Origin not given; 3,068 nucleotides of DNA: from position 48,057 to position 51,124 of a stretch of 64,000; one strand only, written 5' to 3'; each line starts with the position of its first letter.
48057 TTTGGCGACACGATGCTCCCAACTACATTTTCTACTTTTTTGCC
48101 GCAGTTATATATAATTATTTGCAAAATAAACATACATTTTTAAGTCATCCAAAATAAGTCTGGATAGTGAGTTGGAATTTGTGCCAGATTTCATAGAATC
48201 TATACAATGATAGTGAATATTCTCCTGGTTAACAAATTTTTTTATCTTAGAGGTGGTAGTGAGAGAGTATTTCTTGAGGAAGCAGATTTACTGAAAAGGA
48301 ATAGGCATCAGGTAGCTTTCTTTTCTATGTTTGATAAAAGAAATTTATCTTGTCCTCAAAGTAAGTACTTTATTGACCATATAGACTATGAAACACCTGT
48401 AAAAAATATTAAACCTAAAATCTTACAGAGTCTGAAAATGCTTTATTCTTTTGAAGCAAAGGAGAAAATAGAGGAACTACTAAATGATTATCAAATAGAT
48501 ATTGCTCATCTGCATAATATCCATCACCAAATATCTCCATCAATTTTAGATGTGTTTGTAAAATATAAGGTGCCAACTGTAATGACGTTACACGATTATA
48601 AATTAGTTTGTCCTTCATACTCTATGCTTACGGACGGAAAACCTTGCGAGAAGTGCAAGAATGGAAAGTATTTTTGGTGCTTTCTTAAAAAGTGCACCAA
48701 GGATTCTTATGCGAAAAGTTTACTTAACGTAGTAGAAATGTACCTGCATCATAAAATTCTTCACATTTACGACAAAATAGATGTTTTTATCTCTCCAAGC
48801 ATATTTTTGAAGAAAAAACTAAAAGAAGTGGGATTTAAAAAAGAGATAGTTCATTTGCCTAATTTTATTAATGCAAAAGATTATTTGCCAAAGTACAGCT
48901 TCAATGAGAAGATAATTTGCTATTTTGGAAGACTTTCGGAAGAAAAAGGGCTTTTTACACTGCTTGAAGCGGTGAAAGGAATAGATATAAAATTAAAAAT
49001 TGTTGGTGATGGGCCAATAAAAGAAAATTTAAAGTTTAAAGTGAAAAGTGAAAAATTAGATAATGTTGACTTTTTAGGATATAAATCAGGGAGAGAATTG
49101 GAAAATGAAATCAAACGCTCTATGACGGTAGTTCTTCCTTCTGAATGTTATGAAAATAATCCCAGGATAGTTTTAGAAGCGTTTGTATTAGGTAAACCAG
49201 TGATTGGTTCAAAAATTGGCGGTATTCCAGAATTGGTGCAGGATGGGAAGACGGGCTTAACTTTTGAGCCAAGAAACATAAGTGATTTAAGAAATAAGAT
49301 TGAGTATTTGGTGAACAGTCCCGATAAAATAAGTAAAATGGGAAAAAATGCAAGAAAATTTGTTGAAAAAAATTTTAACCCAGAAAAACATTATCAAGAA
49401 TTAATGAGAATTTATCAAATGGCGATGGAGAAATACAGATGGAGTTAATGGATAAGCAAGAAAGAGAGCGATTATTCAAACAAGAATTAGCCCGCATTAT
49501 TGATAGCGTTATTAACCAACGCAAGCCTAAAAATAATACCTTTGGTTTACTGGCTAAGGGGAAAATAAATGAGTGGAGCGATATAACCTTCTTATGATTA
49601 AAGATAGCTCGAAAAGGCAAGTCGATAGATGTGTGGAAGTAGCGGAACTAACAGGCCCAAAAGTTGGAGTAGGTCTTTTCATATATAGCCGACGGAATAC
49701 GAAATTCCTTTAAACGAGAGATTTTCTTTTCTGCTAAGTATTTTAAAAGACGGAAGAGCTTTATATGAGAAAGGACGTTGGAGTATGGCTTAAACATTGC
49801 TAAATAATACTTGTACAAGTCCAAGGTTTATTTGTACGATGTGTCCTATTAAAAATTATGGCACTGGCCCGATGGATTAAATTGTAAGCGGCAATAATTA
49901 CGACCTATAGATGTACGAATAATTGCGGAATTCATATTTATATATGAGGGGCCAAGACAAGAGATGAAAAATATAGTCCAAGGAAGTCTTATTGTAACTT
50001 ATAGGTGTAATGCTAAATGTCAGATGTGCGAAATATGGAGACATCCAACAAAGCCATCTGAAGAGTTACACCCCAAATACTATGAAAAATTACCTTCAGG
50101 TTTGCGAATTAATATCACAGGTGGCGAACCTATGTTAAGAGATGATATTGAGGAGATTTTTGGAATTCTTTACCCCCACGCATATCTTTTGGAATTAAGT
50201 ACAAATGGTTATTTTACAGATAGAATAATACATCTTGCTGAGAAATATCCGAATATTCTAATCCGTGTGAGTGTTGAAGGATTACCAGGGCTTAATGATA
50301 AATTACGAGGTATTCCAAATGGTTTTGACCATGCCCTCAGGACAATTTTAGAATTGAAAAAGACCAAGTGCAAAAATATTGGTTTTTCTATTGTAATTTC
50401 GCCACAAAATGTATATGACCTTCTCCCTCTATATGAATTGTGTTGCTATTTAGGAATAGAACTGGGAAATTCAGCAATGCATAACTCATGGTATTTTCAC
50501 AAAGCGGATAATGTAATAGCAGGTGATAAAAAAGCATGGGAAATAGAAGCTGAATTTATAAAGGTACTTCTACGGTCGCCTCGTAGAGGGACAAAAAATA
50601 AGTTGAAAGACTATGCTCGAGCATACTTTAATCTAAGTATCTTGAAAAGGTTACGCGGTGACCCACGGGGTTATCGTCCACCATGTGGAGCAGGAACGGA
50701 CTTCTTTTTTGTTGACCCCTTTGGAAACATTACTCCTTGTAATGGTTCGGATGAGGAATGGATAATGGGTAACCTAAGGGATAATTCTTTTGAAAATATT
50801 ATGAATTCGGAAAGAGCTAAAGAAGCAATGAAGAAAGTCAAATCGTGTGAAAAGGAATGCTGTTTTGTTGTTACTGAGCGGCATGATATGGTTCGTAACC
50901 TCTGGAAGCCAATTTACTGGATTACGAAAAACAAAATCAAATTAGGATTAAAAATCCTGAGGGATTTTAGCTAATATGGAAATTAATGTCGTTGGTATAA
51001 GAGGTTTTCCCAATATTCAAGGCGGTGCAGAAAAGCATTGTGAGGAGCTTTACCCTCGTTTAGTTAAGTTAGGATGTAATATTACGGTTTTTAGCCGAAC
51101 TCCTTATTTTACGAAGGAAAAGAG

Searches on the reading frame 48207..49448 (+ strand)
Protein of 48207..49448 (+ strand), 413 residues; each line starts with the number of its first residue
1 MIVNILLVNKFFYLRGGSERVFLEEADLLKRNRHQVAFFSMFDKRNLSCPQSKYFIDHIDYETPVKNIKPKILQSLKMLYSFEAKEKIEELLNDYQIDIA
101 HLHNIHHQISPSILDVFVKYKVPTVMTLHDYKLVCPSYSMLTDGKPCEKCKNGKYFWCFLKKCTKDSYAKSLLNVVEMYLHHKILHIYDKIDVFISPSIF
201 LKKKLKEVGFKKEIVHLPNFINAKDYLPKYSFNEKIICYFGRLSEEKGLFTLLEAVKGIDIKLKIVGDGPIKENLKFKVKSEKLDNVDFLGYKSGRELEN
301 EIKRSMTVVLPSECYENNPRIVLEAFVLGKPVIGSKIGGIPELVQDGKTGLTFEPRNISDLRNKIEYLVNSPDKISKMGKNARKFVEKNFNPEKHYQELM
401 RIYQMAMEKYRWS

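Call 16: search_protein_families(library=pfam, proteins=[window:48207-49448:+], max_evalue=0.00001)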
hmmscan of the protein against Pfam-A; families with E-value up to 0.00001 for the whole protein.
window:48207-49448:+ (413 aa): 4 families
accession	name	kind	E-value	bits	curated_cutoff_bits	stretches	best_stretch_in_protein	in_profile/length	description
PF00534.26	Glycos_transf_1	-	2.2e-36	125.4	26.4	1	233-384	14-171/172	Glycosyl transferases group 1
PF13692.12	Glyco_trans_1_4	-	1.9e-27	96.7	27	1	235-370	2-141/142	Glycosyl transferases group 1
PF13439.12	Glyco_transf_4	-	2.9e-12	47.4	28.5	1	16-223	2-168/170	Glycosyltransferase Family 4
PF13524.12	Glyco_trans_1_2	-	1.4e-08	35.2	25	1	252-400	5-143/144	Glycosyl transferase-like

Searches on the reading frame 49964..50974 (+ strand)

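Call 16: search_protein_families(library=pfam, proteins=[window:49964-50974:+], max_evalue=0.00001)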
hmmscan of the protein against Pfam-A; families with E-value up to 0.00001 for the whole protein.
window:49964-50974:+ (336 aa): 2 families
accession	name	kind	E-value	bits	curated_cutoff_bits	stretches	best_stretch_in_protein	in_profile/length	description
PF04055.27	Radical_SAM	-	4.6e-11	43.6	29.5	1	10-158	2-164/166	Radical SAM superfamily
PF13186.11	SPASM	-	4.2e-09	37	21.5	1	241-299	1-63/67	Iron-sulfur cluster-binding domain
